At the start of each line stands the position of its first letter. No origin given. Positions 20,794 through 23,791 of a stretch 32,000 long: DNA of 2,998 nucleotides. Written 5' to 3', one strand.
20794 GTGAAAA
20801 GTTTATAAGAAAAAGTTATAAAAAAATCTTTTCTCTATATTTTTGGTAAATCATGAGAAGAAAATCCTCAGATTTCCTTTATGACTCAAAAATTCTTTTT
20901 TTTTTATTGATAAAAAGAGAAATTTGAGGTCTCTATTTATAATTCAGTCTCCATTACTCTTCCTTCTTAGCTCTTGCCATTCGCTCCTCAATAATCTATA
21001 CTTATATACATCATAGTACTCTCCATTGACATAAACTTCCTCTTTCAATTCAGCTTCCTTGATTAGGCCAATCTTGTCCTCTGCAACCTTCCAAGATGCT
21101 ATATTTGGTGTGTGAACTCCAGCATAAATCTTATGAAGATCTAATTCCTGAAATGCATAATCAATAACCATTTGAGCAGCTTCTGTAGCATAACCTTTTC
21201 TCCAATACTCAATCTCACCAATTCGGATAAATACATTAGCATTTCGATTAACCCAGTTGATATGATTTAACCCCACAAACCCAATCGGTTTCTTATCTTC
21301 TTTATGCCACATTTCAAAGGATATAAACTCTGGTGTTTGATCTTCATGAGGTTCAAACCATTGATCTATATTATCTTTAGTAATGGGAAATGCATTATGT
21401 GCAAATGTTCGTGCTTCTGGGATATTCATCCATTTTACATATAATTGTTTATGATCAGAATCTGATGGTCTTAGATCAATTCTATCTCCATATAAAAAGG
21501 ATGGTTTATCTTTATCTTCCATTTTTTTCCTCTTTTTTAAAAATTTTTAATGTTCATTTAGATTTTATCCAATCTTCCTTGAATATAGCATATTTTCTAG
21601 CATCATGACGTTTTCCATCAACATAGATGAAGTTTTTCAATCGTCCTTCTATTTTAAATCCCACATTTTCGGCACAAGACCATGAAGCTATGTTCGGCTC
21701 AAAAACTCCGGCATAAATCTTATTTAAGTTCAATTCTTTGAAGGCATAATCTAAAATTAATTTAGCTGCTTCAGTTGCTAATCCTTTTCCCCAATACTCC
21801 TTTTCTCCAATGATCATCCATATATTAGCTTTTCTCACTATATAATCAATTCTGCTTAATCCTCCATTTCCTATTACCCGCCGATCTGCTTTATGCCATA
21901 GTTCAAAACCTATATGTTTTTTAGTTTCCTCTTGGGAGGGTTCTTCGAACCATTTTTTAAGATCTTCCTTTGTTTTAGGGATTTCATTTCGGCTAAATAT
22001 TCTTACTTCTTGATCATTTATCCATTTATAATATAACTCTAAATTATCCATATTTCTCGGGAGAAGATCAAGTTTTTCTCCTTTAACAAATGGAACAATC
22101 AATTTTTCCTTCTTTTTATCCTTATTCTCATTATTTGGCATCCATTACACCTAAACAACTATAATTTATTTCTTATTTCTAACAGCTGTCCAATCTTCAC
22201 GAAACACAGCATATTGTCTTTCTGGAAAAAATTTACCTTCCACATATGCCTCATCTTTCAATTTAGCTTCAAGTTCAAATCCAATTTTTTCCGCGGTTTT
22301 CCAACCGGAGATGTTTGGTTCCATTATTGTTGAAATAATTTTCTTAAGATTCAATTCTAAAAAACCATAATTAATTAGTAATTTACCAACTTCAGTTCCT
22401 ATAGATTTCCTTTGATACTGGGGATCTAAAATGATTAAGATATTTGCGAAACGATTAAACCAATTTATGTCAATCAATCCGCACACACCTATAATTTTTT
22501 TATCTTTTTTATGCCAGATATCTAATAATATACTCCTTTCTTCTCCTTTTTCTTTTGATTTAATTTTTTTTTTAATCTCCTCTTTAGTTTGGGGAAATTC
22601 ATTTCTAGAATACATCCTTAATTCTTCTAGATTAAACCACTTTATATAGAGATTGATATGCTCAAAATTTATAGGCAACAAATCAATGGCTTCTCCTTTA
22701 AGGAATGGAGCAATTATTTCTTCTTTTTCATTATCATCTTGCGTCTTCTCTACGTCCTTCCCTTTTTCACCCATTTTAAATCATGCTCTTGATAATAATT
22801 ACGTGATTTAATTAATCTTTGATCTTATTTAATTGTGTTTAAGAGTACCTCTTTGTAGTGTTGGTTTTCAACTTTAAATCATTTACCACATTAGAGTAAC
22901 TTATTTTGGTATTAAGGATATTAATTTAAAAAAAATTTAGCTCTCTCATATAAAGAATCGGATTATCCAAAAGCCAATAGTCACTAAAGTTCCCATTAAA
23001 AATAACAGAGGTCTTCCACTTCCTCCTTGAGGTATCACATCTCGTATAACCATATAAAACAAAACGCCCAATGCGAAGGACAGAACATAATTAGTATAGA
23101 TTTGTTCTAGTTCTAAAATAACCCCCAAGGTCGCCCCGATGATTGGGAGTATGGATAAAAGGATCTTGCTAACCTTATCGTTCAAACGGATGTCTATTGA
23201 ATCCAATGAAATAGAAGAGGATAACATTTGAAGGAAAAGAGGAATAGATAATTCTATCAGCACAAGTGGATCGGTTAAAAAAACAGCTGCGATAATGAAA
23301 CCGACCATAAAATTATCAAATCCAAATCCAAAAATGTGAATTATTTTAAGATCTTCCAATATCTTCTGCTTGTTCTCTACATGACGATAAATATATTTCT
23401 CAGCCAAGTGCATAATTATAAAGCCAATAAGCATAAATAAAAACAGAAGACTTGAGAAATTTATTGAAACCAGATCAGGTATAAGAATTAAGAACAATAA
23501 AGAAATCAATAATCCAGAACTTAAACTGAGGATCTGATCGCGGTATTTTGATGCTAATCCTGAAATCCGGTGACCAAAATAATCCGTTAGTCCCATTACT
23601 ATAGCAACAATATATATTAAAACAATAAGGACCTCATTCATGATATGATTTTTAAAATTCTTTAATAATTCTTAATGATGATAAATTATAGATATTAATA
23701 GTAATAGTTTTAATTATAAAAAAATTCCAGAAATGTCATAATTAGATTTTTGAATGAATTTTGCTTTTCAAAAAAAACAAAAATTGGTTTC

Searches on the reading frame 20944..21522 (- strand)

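Call 12: search_protein_families(library=pfam, proteins=[window:20944-21522:-], max_evalue=0.001)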
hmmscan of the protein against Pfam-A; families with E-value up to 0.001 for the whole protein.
window:20944-21522:- (192 aa): 3 families
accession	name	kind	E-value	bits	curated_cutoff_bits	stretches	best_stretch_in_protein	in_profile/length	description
PF13302.13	Acetyltransf_3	-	9e-25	88.4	25.4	1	14-148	1-133/138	Acetyltransferase (GNAT) domain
PF00583.31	Acetyltransf_1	-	2.8e-11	44.2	20.7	1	55-148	24-112/116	Acetyltransferase (GNAT) family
PF13420.13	Acetyltransf_4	-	7e-08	33.1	24.3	1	28-171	12-152/155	Acetyltransferase (GNAT) domain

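Call 72: search_protein_families(library=ncbifam, proteins=[window:20944-21522:-], max_evalue=0.001)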
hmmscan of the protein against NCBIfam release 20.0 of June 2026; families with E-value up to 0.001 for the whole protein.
window:20944-21522:- (192 aa): 5 families
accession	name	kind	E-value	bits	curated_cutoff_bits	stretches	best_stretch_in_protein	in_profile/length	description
NF011709.0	PRK15130.1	equivalog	5.4e-16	59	218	1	75-182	64-169/186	spermidine N1-acetyltransferase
TIGR03585.1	PseH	equivalog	1.2e-11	44.9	93.1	1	18-175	4-155/156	UDP-4-amino-4,6-dideoxy-N-acetyl-beta-L-altrosamine N-acetyltransferase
NF007539.0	PRK10151.1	equivalog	2.6e-06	27.2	184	1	76-175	75-172/179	50S ribosomal protein L7/L12-serine acetyltransferase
NF000485.1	TlmB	exception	8.7e-05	21.9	625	1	78-159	71-147/292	bleomycin family antibiotic N-acetyltransferase TlmB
NF000483.1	BlmB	exception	0.00087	18.7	625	0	105-161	102-157/301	bleomycin family antibiotic N-acetyltransferase BlmB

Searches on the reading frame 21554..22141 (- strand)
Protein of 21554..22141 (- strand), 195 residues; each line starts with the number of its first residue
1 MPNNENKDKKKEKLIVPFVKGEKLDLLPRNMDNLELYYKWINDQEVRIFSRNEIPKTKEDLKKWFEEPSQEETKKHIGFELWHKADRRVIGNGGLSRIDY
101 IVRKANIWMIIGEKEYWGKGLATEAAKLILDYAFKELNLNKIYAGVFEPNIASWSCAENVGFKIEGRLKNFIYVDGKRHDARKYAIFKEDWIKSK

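Call 12: search_protein_families(library=pfam, proteins=[window:21554-22141:-], max_evalue=0.001)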
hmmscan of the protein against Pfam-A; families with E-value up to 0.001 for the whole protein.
window:21554-22141:- (195 aa): 4 families
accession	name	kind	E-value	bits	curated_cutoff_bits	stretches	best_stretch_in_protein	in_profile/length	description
PF13302.13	Acetyltransf_3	-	1.4e-23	84.5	25.4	1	32-163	10-138/138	Acetyltransferase (GNAT) domain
PF13420.13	Acetyltransf_4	-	4.1e-14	53.3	24.3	1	34-180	9-152/155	Acetyltransferase (GNAT) domain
PF00583.31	Acetyltransf_1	-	9.5e-12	45.7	20.7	1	61-162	17-116/116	Acetyltransferase (GNAT) family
PF13523.12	Acetyltransf_8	-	4.3e-05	23.6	27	0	109-167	84-142/145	Acetyltransferase (GNAT) domain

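Call 72: search_protein_families(library=ncbifam, proteins=[window:21554-22141:-], max_evalue=0.001)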
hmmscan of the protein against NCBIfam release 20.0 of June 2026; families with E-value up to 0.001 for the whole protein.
window:21554-22141:- (195 aa): 11 families
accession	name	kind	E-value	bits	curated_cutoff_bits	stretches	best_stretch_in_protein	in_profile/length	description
NF011709.0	PRK15130.1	equivalog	2.1e-17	63.5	218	1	86-193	65-171/186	spermidine N1-acetyltransferase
TIGR03585.1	PseH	equivalog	5e-13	49.4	93.1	1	28-180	5-151/156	UDP-4-amino-4,6-dideoxy-N-acetyl-beta-L-altrosamine N-acetyltransferase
NF000507.1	AAC_6p_Ie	exception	9.8e-09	35.5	450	1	32-182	16-173/201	aminoglycoside N-acetyltransferase AAC(6')-Ie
NF033693.0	AAC_6p_Ie_fam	exception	1.4e-08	35.1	340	1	29-181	13-172/179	AAC(6')-Ie family aminoglycoside N-acetyltransferase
NF000485.1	TlmB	exception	2.5e-06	27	625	1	108-170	89-149/292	bleomycin family antibiotic N-acetyltransferase TlmB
NF000016.1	AAC_6p_Im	exception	3.4e-06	27.3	350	1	23-181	6-171/178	aminoglycoside N-acetyltransferase AAC(6')-Im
NF008072.0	PRK10809.1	equivalog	4.9e-06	26.4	190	1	109-193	109-192/194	ribosomal protein S5-alanine N-acetyltransferase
NF033151.0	AAC_6p_A10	exception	1.2e-05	25.4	400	1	30-180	14-170/178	AAC(6')-I family aminoglycoside 6'-N-acetyltransferase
NF000431.1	AAC_6p_Ian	exception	0.00047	19.7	400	1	109-166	98-155/190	aminoglycoside N-acetyltransferase AAC(6')-Ian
NF007539.0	PRK10151.1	equivalog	0.00055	19.6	184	1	87-185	76-173/179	50S ribosomal protein L7/L12-serine acetyltransferase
NF040503.1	resist_ArsN1a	equivalog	0.00059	19.6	170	0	110-180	82-151/159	arsinothricin resistance N-acetyltransferase ArsN1 family A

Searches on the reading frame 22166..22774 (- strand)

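Call 12: search_protein_families(library=pfam, proteins=[window:22166-22774:-], max_evalue=0.001)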
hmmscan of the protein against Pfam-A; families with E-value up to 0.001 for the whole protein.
window:22166-22774:- (202 aa): 3 families
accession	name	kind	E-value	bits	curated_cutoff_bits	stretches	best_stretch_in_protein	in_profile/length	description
PF13302.13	Acetyltransf_3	-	3.9e-17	63.7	25.4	1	32-167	4-138/138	Acetyltransferase (GNAT) domain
PF13420.13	Acetyltransf_4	-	4.2e-09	37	24.3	1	43-183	12-151/155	Acetyltransferase (GNAT) domain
PF00583.31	Acetyltransf_1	-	4.1e-08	34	20.7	1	58-166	14-116/116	Acetyltransferase (GNAT) family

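Call 72: search_protein_families(library=ncbifam, proteins=[window:22166-22774:-], max_evalue=0.001)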
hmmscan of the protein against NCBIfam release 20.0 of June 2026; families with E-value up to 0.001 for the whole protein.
window:22166-22774:- (202 aa): 3 families
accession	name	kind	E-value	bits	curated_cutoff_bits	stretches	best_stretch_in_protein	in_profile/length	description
NF011709.0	PRK15130.1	equivalog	3.3e-15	56.4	218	1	90-196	64-170/186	spermidine N1-acetyltransferase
TIGR03585.1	PseH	equivalog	1.3e-11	44.8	93.1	1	31-177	2-144/156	UDP-4-amino-4,6-dideoxy-N-acetyl-beta-L-altrosamine N-acetyltransferase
NF007539.0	PRK10151.1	equivalog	1.2e-05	25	184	1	60-189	44-173/179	50S ribosomal protein L7/L12-serine acetyltransferase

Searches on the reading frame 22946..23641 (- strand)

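Call 12: search_protein_families(library=pfam, proteins=[window:22946-23641:-], max_evalue=0.001)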
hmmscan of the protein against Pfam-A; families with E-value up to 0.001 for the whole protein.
window:22946-23641:- (231 aa): 1 family
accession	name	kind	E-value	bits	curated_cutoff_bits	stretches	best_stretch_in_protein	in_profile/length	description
PF02535.28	Zip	-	7.7e-06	25.8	35.1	1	99-205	178-293/323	ZIP Zinc transporter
